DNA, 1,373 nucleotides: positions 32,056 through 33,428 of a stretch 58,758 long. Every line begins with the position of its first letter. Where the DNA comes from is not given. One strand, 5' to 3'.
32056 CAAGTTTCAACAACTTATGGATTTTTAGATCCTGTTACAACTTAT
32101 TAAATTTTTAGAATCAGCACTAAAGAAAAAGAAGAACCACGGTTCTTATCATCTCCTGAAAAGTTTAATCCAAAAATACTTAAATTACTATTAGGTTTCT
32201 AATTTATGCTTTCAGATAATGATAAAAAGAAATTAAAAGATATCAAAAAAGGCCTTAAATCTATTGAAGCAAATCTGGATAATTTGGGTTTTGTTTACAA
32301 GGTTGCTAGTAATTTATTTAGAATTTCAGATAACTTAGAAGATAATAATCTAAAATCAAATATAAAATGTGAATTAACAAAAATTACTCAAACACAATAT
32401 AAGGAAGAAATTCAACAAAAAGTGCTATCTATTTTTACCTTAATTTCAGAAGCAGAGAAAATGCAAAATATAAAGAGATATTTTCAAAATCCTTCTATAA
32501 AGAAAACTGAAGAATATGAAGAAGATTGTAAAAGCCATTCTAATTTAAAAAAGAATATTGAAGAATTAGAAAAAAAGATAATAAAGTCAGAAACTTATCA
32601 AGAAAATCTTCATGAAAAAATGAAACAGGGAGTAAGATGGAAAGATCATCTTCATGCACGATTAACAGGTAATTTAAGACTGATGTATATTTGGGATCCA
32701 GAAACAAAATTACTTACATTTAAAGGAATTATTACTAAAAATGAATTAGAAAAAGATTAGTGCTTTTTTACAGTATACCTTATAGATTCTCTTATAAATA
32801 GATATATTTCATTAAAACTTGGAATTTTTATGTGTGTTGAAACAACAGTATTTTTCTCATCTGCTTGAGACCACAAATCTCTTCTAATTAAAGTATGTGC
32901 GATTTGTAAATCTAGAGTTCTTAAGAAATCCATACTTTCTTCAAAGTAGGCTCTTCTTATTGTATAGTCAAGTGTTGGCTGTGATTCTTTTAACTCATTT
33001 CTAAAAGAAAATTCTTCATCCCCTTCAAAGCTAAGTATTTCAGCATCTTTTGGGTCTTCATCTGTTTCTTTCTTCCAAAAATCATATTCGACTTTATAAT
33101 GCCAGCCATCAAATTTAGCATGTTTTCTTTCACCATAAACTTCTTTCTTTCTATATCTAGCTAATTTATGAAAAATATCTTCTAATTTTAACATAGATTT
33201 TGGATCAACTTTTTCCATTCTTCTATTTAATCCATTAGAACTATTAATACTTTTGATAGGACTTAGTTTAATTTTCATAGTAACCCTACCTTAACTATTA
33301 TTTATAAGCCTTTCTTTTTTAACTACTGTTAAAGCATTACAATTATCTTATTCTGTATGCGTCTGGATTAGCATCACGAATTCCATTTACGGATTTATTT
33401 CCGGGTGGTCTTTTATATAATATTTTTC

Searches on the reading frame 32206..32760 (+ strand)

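Call 3: search_protein_families(library=pfam, proteins=[window:32206-32760:+], max_evalue=1)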
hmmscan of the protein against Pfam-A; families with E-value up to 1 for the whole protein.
window:32206-32760:+ (184 aa): 6 families
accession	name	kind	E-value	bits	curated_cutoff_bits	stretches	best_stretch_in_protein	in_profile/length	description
PF07956.16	DUF1690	-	0.041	14.8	29.7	1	49-140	17-108/139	Protein of Unknown function (DUF1690)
PF16326.10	ABC_tran_CTD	-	0.056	14.1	32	1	113-141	5-33/69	ABC transporter C-terminal domain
PF02677.20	QueH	-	0.062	13.8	23.5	1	84-144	20-76/175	Epoxyqueuosine reductase QueH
PF10779.14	XhlA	-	0.14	12.8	34.7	1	100-140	5-42/67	Haemolysin XhlA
PF09177.16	STX6_10_61_N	-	0.2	12.6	29.4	0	64-137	5-78/99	Syntaxin 6/10/61, N-terminal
PF13851.11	GAS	-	0.7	9.7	32.3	0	98-154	74-130/200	Growth-arrest specific micro-tubule binding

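Call 4: search_protein_families(library=ncbifam, proteins=[window:32206-32760:+], max_evalue=1)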
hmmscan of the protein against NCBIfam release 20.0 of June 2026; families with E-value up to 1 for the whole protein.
window:32206-32760:+ (184 aa): 4 families
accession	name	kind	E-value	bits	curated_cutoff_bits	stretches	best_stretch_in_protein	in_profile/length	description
NF045846.1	MSC0882_dom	subfamily_domain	0.057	12.6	60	1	73-110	175-211/244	MSC_0882 family membrane protein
NF005978.0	PRK08071.1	equivalog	0.058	11.8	621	1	24-106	371-453/514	L-aspartate oxidase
NF052655.1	XchromeleprotEdmS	equivalog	0.22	11.4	100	1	38-66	23-50/54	extrachromosomal elements maintenance protein EdmS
NF041647.1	ABC_perm_CPBP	equivalog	0.34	9.6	435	1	46-148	75-176/636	ABC transporter permease subunit/CPBP intramembrane protease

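Call 82: search_protein_families(library=padloc, proteins=[window:32206-32760:+], max_evalue=0.1)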
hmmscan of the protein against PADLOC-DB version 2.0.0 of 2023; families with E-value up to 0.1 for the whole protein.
window:32206-32760:+ (184 aa): 0 families

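Call 83: search_protein_families(library=phrogs, proteins=[window:32206-32760:+], max_evalue=0.1)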
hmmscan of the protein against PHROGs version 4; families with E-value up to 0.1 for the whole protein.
window:32206-32760:+ (184 aa): 4 families
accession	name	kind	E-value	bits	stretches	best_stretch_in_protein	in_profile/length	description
phrog_8689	-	tail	0.0012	19.6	1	8-157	148-299/327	pilot protein for DNA ejection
phrog_24904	-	lysis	0.061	12.9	1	10-134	432-555/695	RIIA lysis inhibitor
phrog_31453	-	unknown function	0.074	14.1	0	143-151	5-13/34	-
phrog_4838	-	unknown function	0.097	13.5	0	57-141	36-117/234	-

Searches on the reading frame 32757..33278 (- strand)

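Call 3: search_protein_families(library=pfam, proteins=[window:32757-33278:-], max_evalue=1)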
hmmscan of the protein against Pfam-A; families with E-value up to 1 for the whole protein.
window:32757-33278:- (173 aa): 1 family
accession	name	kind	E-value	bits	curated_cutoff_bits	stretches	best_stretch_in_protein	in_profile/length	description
PF13732.12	DrrA1-3_C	-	0.052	14.7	27.4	1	120-160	38-78/81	ATP-binding protein DrrA1-3-like, C-terminal domain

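Call 4: search_protein_families(library=ncbifam, proteins=[window:32757-33278:-], max_evalue=1)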
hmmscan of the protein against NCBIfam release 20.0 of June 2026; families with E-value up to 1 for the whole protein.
window:32757-33278:- (173 aa): 0 families

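Call 82: search_protein_families(library=padloc, proteins=[window:32757-33278:-], max_evalue=0.1)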
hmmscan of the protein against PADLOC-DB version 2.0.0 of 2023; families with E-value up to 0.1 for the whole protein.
window:32757-33278:- (173 aa): 0 families

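Call 83: search_protein_families(library=phrogs, proteins=[window:32757-33278:-], max_evalue=0.1)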
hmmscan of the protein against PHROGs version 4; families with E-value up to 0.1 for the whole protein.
window:32757-33278:- (173 aa): 0 families
